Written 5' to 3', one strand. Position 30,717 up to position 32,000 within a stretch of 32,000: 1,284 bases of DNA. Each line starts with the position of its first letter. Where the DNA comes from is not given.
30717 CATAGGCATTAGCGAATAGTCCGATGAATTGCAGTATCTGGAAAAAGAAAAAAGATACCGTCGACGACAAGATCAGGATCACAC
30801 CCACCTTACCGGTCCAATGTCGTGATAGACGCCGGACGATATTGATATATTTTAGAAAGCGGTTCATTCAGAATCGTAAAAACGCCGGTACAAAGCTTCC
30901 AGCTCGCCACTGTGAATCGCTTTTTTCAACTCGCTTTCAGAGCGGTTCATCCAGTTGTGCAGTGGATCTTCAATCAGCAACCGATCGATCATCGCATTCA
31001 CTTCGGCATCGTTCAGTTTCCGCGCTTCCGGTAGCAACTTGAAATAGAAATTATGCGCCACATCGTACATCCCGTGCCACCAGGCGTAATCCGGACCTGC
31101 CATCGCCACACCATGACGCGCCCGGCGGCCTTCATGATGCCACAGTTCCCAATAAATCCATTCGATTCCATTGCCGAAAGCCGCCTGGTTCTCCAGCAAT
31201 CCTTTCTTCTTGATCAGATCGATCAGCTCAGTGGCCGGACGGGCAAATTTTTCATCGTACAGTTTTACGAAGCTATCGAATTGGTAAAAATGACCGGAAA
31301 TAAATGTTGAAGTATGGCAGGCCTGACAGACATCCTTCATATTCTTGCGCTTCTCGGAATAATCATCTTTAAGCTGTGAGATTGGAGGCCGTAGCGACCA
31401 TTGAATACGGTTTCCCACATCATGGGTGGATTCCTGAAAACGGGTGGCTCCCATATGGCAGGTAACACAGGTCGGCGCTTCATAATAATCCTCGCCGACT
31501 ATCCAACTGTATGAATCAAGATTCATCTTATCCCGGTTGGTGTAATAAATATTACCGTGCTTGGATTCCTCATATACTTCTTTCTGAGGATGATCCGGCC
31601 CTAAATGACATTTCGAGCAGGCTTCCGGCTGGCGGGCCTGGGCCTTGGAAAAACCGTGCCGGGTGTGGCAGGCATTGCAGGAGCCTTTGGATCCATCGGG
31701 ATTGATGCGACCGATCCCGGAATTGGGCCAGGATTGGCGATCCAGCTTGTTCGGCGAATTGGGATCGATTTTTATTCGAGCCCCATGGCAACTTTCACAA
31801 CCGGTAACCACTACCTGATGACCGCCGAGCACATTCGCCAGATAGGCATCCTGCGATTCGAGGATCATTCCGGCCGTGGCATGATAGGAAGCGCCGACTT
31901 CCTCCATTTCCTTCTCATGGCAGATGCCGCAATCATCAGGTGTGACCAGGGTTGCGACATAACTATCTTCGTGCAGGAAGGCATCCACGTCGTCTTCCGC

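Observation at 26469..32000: Five-gene haem-rich redox cluster: HAO-like octaheme + ImcH/NapC-like hexaheme + Rieske + b6-like cytochrome b + nonaheme cytochrome c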

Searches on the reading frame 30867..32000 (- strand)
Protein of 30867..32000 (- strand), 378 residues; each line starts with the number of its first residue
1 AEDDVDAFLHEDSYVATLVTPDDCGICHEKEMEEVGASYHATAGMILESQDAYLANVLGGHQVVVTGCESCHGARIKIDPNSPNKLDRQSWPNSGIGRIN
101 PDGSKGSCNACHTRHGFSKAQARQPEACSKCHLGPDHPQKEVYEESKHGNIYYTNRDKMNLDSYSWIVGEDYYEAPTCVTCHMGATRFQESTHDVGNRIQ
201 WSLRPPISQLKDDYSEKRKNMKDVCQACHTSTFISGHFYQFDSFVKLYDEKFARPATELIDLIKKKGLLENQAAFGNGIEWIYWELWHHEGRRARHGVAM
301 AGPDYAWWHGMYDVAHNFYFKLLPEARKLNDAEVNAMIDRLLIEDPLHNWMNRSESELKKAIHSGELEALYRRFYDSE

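Call 5: search_protein_families(library=pfam, proteins=[window:30867-32000:-], max_evalue=0.01)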
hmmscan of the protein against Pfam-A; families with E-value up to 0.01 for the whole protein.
window:30867-32000:- (378 aa): 6 families
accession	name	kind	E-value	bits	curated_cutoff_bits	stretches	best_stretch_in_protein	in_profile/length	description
PF13447.11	Multi-haem_cyto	-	1.5e-29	103.6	21.9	1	106-272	96-264/269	Seven times multi-haem cytochrome CxxCH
PF14522.11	Cytochrome_C7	-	4.8e-08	33.1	24.8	1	65-132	13-66/67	Cytochrome c7 and related cytochrome c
PF22113.1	Mtrc-MtrF_II-IV_dom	-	9.9e-08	32.1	30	2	105-232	6-130/176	Outer membrane cytochrome MtrC/MtrF-like, domains II/IV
PF13435.11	Cytochrome_C554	-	6.2e-06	27.5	20.8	1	127-187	1-60/84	Cytochrome c554 and c-prime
PF09699.15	Paired_CXXCH_1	-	1.8e-05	24.8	20.6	0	105-132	6-36/41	Doubled CXXCH motif (Paired_CXXCH_1)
PF14537.11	Cytochrom_c3_2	-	0.00015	22.6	25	0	107-143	8-44/79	Cytochrome c3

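Call 6: search_protein_families(library=ncbifam, proteins=[window:30867-32000:-], max_evalue=0.01)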
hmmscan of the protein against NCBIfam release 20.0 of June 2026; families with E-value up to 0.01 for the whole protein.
window:30867-32000:- (378 aa): 3 families
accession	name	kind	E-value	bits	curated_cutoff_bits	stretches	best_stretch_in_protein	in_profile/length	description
NF052343.1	hydrazine_HDH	equivalog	1e-16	60.5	900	1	104-252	221-367/564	hydrazine dehydrogenase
TIGR04257.1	nanowire_3heme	domain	0.00047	20.3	40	0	106-132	52-74/75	c(7)-type cytochrome triheme domain-containing protein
TIGR03508.1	decahem_SO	subfamily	0.0094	15.4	192.2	0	23-150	4-118/258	DmsE family decaheme c-type cytochrome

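Call 10: find_homologous_proteins(query=window:30867-32000:-, max_evalue=1e-10)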
Query window:30867-32000:- (378 aa): 7997 proteins with E <= 1e-10 among 8000 candidates; the best 120 are listed.
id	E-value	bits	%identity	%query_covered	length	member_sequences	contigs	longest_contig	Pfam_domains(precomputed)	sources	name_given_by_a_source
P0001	1.1e-268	909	100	100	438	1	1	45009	PF09699.16,PF14537.12,PF13435.12,PF13447.12,PF14522.12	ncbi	ncbi:MAG: multiheme c-type cytochrome [Candidatus Neomarinimicrobiota bacterium]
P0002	2.2e-232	789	84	100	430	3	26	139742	PF09699.16,PF14537.12,PF13435.12,PF13447.12,PF14522.12,PF22113.2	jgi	-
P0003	3.3e-212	723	76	99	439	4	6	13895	PF14537.12,PF13435.12,PF13447.12,PF14522.12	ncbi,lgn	-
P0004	2.2e-203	694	74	99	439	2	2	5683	PF09699.16,PF14537.12,PF13435.12,PF13447.12,PF14522.12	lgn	-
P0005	2.7e-196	671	70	100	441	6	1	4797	PF09699.16,PF14537.12,PF13435.12,PF13447.12,PF14522.12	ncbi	-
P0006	1.1e-191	655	70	99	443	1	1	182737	PF09699.16,PF13447.12,PF14522.12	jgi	-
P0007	2.6e-191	654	70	99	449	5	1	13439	PF09699.16,PF14537.12,PF13447.12,PF14522.12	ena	-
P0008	5.9e-191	653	69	99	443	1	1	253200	PF09699.16,PF13435.12,PF13447.12,PF14522.12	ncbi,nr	ncbi:MAG: hypothetical protein JEY94_06655 [Melioribacteraceae bacterium]|nr:hypothetical protein [M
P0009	1.4e-190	652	70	99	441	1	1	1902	PF14537.12,PF13435.12,PF13447.12,PF14522.12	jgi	jgi:hydroxylamine dehydrogenase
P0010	2.2e-190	651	70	99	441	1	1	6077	PF09699.16,PF13435.12,PF13447.12,PF14522.12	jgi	jgi:hypothetical protein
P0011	5.3e-190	650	70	99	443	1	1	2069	PF13435.12,PF02335.21,PF13447.12,PF14522.12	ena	-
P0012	7.0e-190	649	68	99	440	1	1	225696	PF13435.12,PF13447.12,PF14522.12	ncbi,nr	ncbi:MAG: hypothetical protein JW995_06035 [Melioribacteraceae bacterium]|nr:hypothetical protein [M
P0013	1.3e-189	649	68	99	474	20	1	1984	PF09699.16,PF14537.12,PF13435.12,PF13447.12,PF14522.12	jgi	-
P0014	1.5e-189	648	68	100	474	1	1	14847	PF09699.16,PF14537.12,PF13447.12,PF14522.12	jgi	jgi:hydroxylamine dehydrogenase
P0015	1.6e-189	648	69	98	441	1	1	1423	PF14537.12,PF13447.12,PF14522.12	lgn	-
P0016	2.0e-189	648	70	99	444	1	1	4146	PF13435.12,PF13447.12,PF14522.12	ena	-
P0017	3.0e-189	647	69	99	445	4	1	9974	PF09699.16,PF13435.12,PF13447.12,PF14522.12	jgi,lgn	-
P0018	3.0e-189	647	68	99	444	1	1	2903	PF13435.12,PF13447.12,PF14522.12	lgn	-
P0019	5.9e-189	646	70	99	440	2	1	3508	PF09699.16,PF14537.12,PF13447.12,PF14522.12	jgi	-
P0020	8.5e-189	646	68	100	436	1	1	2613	PF14537.12,PF13435.12,PF02335.21,PF13447.12,PF14522.12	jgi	jgi:hypothetical protein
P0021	1.5e-188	645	68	99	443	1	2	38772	PF09699.16,PF14537.12,PF13435.12,PF13447.12,PF14522.12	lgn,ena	-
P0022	1.6e-188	645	69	98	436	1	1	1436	PF14537.12,PF13435.12,PF02335.21,PF13447.12,PF14522.12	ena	-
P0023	2.1e-188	645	69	99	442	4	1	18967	PF09699.16,PF14537.12,PF13435.12,PF13447.12,PF14522.12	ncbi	-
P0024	3.2e-188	644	69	99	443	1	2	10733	PF09699.16,PF14537.12,PF13447.12,PF14522.12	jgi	jgi:hydroxylamine dehydrogenase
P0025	4.6e-188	644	68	99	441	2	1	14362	PF09699.16,PF14537.12,PF13435.12,PF13447.12,PF14522.12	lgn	-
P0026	4.8e-188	643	68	100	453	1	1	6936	PF09699.16,PF14537.12,PF13435.12,PF13447.12,PF14522.12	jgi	jgi:hydroxylamine dehydrogenase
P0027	5.5e-188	643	68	100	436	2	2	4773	PF09699.16,PF14537.12,PF13435.12,PF13447.12,PF14522.12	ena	-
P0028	8.7e-188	643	69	98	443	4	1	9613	PF14537.12,PF13435.12,PF13447.12,PF14522.12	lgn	-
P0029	9.4e-188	642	68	99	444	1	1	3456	PF14537.12,PF13435.12,PF13447.12,PF14522.12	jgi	-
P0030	9.6e-188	642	69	99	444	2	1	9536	PF09699.16,PF14537.12,PF13447.12,PF14522.12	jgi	-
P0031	1.1e-187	642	69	98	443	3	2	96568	PF09699.16,PF13447.12,PF14522.12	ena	-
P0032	1.1e-187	642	68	99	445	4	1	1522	PF09699.16,PF14537.12,PF13435.12,PF13447.12,PF14522.12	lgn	-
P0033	1.2e-187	642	67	99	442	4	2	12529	PF09699.16,PF14537.12,PF13435.12,PF13447.12,PF14522.12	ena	-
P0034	1.3e-187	642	69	98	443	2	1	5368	PF13447.12,PF14522.12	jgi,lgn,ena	-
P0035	1.3e-187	642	69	99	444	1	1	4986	PF09699.16,PF14537.12,PF13447.12,PF14522.12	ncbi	-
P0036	1.5e-187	642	69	99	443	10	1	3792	PF14537.12,PF13435.12,PF02335.21,PF13447.12,PF14522.12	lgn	-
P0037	1.6e-187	642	68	99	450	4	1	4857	PF09699.16,PF14537.12,PF13435.12,PF13447.12,PF14522.12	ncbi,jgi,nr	ncbi:MAG: hypothetical protein JRI68_26600 [Deltaproteobacteria bacterium]|nr:hypothetical protein [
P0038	2.2e-187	641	68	99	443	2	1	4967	PF14537.12,PF13435.12,PF13447.12,PF14522.12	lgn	-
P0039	2.3e-187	641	69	98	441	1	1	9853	PF09699.16,PF14537.12,PF13435.12,PF13447.12,PF14522.12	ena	-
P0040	2.3e-187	641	67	100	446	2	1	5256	PF13447.12,PF14522.12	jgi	-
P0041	2.8e-187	641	67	99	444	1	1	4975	PF09699.16,PF14537.12,PF13435.12,PF13447.12,PF14522.12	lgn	-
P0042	3.1e-187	641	68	100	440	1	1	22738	PF09699.16,PF14537.12,PF13435.12,PF13447.12,PF14522.12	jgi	jgi:hydroxylamine dehydrogenase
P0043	4.1e-187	640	69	99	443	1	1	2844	PF09699.16,PF14537.12,PF13447.12,PF14522.12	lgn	-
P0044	4.2e-187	640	69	98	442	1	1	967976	PF13435.12,PF13447.12,PF14522.12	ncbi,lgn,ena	-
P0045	4.6e-187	640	67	99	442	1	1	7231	PF14537.12,PF13435.12,PF13447.12,PF14522.12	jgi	-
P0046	4.8e-187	640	68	99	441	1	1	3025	PF09699.16,PF14537.12,PF13447.12,PF14522.12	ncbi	-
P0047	5.7e-187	640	68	99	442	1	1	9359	PF09699.16,PF14537.12,PF13435.12,PF02335.21,PF13447.12,PF14522.12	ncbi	-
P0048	7.0e-187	640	67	99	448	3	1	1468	PF14537.12,PF13435.12,PF13447.12,PF14522.12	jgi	-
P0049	9.2e-187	639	68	99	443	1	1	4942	PF09699.16,PF14537.12,PF13435.12,PF02335.21,PF13447.12,PF14522.12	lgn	-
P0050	9.9e-187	639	69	99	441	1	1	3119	PF09699.16,PF13447.12,PF14522.12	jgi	jgi:hypothetical protein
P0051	1.1e-186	639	69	99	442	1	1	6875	PF09699.16,PF13435.12,PF13447.12,PF14522.12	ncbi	-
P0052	1.3e-186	639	66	99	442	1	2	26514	PF09699.16,PF14537.12,PF13447.12,PF14522.12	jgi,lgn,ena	-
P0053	1.3e-186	639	68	99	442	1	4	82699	PF09699.16,PF13447.12,PF14522.12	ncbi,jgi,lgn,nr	ncbi:MAG: hypothetical protein MUC56_07515 [Thermoanaerobaculales bacterium]|jgi:hypothetical protei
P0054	1.6e-186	638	66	100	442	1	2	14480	PF09699.16,PF14537.12,PF13435.12,PF13447.12,PF14522.12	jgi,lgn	jgi:hydroxylamine dehydrogenase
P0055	1.7e-186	638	66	100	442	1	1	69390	PF09699.16,PF13435.12,PF13447.12,PF14522.12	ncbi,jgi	jgi:hydroxylamine dehydrogenase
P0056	1.7e-186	638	66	100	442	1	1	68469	PF09699.16,PF13435.12,PF13447.12,PF14522.12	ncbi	-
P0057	1.8e-186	638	67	100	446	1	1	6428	PF09699.16,PF13447.12,PF14522.12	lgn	-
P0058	2.0e-186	638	67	99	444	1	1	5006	PF09699.16,PF14537.12,PF13435.12,PF13447.12,PF14522.12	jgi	jgi:hydroxylamine dehydrogenase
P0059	2.2e-186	638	67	99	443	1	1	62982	PF09699.16,PF13435.12,PF13447.12,PF14522.12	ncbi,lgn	-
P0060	2.3e-186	638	67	99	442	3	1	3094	PF09699.16,PF13435.12,PF13447.12,PF14522.12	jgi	-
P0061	3.0e-186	638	65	99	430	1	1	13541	PF09699.16,PF14537.12,PF13435.12,PF02335.21,PF13447.12,PF14522.12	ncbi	-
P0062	3.5e-186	637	68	100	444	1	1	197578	PF09699.16,PF14537.12,PF13447.12,PF14522.12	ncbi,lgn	-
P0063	3.6e-186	637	69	98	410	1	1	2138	PF09699.16,PF14537.12,PF13447.12,PF14522.12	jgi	jgi:hypothetical protein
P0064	3.7e-186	637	67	99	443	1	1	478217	PF09699.16,PF13435.12,PF13447.12,PF14522.12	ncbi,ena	-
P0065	3.8e-186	637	68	99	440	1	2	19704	PF09699.16,PF14537.12,PF13435.12,PF13447.12,PF14522.12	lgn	-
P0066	4.5e-186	637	67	99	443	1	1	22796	PF09699.16,PF14537.12,PF13435.12,PF13447.12,PF14522.12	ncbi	-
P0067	4.7e-186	637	69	98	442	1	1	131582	PF13447.12,PF14522.12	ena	-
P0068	5.7e-186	637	68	99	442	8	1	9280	PF13435.12,PF13447.12,PF14522.12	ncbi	-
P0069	5.7e-186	637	67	99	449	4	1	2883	PF09699.16,PF14537.12,PF13435.12,PF02335.21,PF13447.12,PF14522.12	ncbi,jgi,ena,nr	ncbi:MAG: hypothetical protein DRQ47_11300 [Gammaproteobacteria bacterium]|nr:MAG: hypothetical prot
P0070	5.8e-186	637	67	100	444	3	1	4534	PF09699.16,PF14537.12,PF13435.12,PF13447.12,PF14522.12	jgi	jgi:hypothetical protein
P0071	5.8e-186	637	68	99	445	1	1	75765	PF09699.16,PF14537.12,PF13435.12,PF02335.21,PF13447.12,PF14522.12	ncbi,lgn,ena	-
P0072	5.9e-186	637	69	99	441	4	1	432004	PF09699.16,PF13435.12,PF13447.12,PF14522.12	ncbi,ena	-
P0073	6.0e-186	637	69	99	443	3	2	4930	PF09699.16,PF14537.12,PF13435.12,PF13447.12,PF14522.12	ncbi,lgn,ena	-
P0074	6.1e-186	637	69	99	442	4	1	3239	PF14537.12,PF13435.12,PF13447.12,PF14522.12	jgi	jgi:hypothetical protein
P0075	6.1e-186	637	67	98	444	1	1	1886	PF09699.16,PF14537.12,PF13435.12,PF02335.21,PF13447.12,PF14522.12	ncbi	-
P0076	6.2e-186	636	68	98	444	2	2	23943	PF09699.16,PF13447.12,PF14522.12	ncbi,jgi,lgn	jgi:hydroxylamine dehydrogenase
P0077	6.3e-186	636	68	99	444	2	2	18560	PF09699.16,PF14537.12,PF13435.12,PF13447.12,PF14522.12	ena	-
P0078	6.7e-186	636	67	99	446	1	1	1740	PF13435.12,PF13447.12,PF14522.12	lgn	-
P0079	6.9e-186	636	68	98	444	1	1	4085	PF09699.16,PF13435.12,PF13447.12,PF14522.12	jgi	jgi:hydroxylamine dehydrogenase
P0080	7.3e-186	636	67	100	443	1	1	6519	PF09699.16,PF14537.12,PF13435.12,PF13447.12,PF14522.12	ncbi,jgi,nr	ncbi:MAG: hypothetical protein GXO87_08015 [Chlorobi bacterium]|nr:hypothetical protein [Chlorobiota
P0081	7.8e-186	636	69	98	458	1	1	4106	PF09699.16,PF14537.12,PF13447.12,PF14522.12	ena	-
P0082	7.8e-186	636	67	99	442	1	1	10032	PF09699.16,PF14537.12,PF13435.12,PF13447.12,PF14522.12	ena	-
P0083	8.6e-186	636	69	99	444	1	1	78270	PF09699.16,PF14537.12,PF13435.12,PF13447.12,PF14522.12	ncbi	-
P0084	8.8e-186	636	67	99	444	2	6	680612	PF13435.12,PF13447.12,PF14522.12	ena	-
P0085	8.8e-186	636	66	99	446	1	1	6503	PF14537.12,PF13447.12,PF14522.12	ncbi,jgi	-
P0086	9.0e-186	636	67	99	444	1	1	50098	PF09699.16,PF14537.12,PF13435.12,PF13447.12,PF14522.12,PF22113.2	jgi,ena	-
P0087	9.2e-186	636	67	100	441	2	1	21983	PF09699.16,PF14537.12,PF13435.12,PF13447.12,PF14522.12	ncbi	ncbi:MAG: multiheme c-type cytochrome [Candidatus Zixiibacteriota bacterium]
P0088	9.3e-186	636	67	100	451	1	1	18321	PF09699.16,PF14537.12,PF13435.12,PF13447.12,PF14522.12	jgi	jgi:hypothetical protein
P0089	9.4e-186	636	67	99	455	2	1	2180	PF09699.16,PF14537.12,PF13447.12,PF14522.12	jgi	-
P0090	9.8e-186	636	68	100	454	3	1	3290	PF09699.16,PF14537.12,PF13435.12,PF13447.12,PF14522.12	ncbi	-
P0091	1.0e-185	636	67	98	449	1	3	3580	PF13435.12,PF13447.12,PF14522.12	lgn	-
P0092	1.1e-185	636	68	99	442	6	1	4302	PF14537.12,PF13447.12,PF14522.12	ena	-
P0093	1.1e-185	636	67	100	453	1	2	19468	PF13447.12,PF14522.12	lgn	-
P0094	1.5e-185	635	66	100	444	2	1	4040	PF09699.16,PF13435.12,PF13447.12,PF14522.12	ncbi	-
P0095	1.5e-185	635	69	99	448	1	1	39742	PF09699.16,PF14537.12,PF13435.12,PF02335.21,PF13447.12,PF14522.12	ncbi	-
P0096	1.6e-185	635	67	100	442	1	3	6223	PF13435.12,PF13447.12,PF14522.12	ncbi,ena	-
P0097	1.6e-185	635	67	100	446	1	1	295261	PF09699.16,PF14537.12,PF13435.12,PF13447.12,PF14522.12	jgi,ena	-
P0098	2.2e-185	635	67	100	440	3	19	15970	PF09699.16,PF13447.12,PF14522.12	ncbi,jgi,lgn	jgi:hydroxylamine dehydrogenase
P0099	2.3e-185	635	67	99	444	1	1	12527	PF09699.16,PF14537.12,PF13435.12,PF13447.12,PF14522.12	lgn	-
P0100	2.5e-185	634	68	99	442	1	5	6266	PF09699.16,PF14537.12,PF13447.12,PF14522.12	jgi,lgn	jgi:hydroxylamine dehydrogenase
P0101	3.0e-185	634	67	98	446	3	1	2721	PF09699.16,PF14537.12,PF13435.12,PF13447.12,PF14522.12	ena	-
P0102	3.0e-185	634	67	100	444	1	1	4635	PF09699.16,PF14537.12,PF13435.12,PF13447.12,PF14522.12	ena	-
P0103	3.1e-185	634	67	99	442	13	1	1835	PF09699.16,PF13435.12,PF13447.12,PF14522.12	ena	-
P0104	3.4e-185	634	70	96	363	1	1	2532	PF09699.16,PF13447.12,PF14522.12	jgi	jgi:hypothetical protein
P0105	3.9e-185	634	66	99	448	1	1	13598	PF09699.16,PF14537.12,PF13447.12,PF14522.12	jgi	jgi:hypothetical protein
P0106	4.0e-185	634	66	99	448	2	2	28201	PF09699.16,PF14537.12,PF13435.12,PF13447.12,PF14522.12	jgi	-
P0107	4.1e-185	634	67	99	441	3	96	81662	PF09699.16,PF13435.12,PF13447.12,PF14522.12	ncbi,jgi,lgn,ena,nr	ncbi:MAG: hypothetical protein HOD43_13445 [Candidatus Marinimicrobia bacterium]|jgi:hypothetical pr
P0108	4.1e-185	634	67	100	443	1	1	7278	PF09699.16,PF14537.12,PF13435.12,PF13447.12,PF14522.12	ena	-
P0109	4.2e-185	634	66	100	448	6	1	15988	PF09699.16,PF14537.12,PF13435.12,PF02335.21,PF13447.12,PF14522.12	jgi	jgi:hydroxylamine dehydrogenase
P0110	4.2e-185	634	68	98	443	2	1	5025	PF13435.12,PF13447.12,PF14522.12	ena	-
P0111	4.6e-185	634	66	100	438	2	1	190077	PF13447.12,PF14522.12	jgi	-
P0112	4.8e-185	634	68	99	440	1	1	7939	PF09699.16,PF14537.12,PF13435.12,PF13447.12,PF14522.12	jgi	jgi:hypothetical protein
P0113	6.7e-185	633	66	99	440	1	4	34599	PF09699.16,PF13447.12,PF14522.12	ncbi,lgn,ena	-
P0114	6.9e-185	633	68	99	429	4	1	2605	PF09699.16,PF14537.12,PF13447.12,PF14522.12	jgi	-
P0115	7.0e-185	633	69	99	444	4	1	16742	PF09699.16,PF14537.12,PF13435.12,PF13447.12,PF14522.12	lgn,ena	-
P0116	7.1e-185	633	67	100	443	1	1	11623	PF09699.16,PF14537.12,PF13435.12,PF13447.12,PF14522.12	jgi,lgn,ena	-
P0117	7.4e-185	633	66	99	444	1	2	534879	PF09699.16,PF13435.12,PF13447.12,PF14522.12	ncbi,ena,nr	ncbi:MAG: hypothetical protein KAR42_00375 [candidate division Zixibacteria bacterium]|nr:hypothetic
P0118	8.4e-185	633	69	99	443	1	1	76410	PF09699.16,PF14537.12,PF13435.12,PF13447.12,PF14522.12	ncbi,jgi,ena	-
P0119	8.7e-185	633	68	99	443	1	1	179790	PF13447.12,PF14522.12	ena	-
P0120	9.1e-185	633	67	99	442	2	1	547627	PF09699.16,PF14537.12,PF13447.12,PF14522.12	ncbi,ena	-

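Call 11: find_encoding_contigs(protein=P0001, flank=10000, max_places=4)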
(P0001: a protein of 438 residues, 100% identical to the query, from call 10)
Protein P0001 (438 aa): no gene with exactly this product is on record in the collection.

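Call 13: find_encoding_contigs(protein=P0002, flank=10000, max_places=3)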
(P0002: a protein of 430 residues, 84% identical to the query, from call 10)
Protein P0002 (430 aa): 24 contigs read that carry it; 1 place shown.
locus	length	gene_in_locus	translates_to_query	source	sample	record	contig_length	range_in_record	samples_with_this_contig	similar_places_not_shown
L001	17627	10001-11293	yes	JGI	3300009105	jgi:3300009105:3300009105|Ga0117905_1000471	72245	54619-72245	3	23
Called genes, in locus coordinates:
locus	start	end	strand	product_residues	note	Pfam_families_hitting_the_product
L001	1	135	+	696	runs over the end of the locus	PF00004:AAA, PF17862:AAA_lid_3, PF01434:Peptidase_M41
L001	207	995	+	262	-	PF00809:Pterin_bind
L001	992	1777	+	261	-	PF19293:CdaA_N (weak), PF02457:DAC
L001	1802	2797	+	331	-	-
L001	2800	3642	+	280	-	-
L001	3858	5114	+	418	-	PF07690:MFS_1, PF13347:MFS_2 (weak), PF07690:MFS_1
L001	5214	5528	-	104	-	-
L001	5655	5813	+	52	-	-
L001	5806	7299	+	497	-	PF23914:TPR_CcmH_CycH (faint), PF00515:TPR_1 (faint), PF07719:TPR_2 (faint), PF13176:TPR_7 (faint), PF13181:TPR_8 (faint), PF13374:TPR_10 (faint), PF13424:TPR_12 (weak)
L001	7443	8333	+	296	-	PF01297:ZnuA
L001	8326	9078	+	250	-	PF02463:SMC_N (faint), PF00005:ABC_tran, PF13304:AAA_21 (faint)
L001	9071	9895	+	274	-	PF00950:ABC-3, PF01032:FecCD (weak)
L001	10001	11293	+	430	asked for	PF09699:Paired_CXXCH_1 (faint), PF13435:Cytochrome_C554 (faint), PF14522:Cytochrome_C7 (faint), PF14537:Cytochrom_c3_2 (faint), PF22113:Mtrc-MtrF_II-IV_dom (faint), PF13447:Multi-haem_cyto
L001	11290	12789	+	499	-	PF03264:Cytochrom_NNT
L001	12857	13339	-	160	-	PF01980:TrmO_N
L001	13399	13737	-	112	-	PF19942:DUF6404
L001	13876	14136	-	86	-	-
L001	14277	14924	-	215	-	PF00697:PRAI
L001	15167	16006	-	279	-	PF02498:Bro-N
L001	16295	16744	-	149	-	PF28469:DUF8410 (weak)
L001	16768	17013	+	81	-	-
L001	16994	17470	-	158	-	-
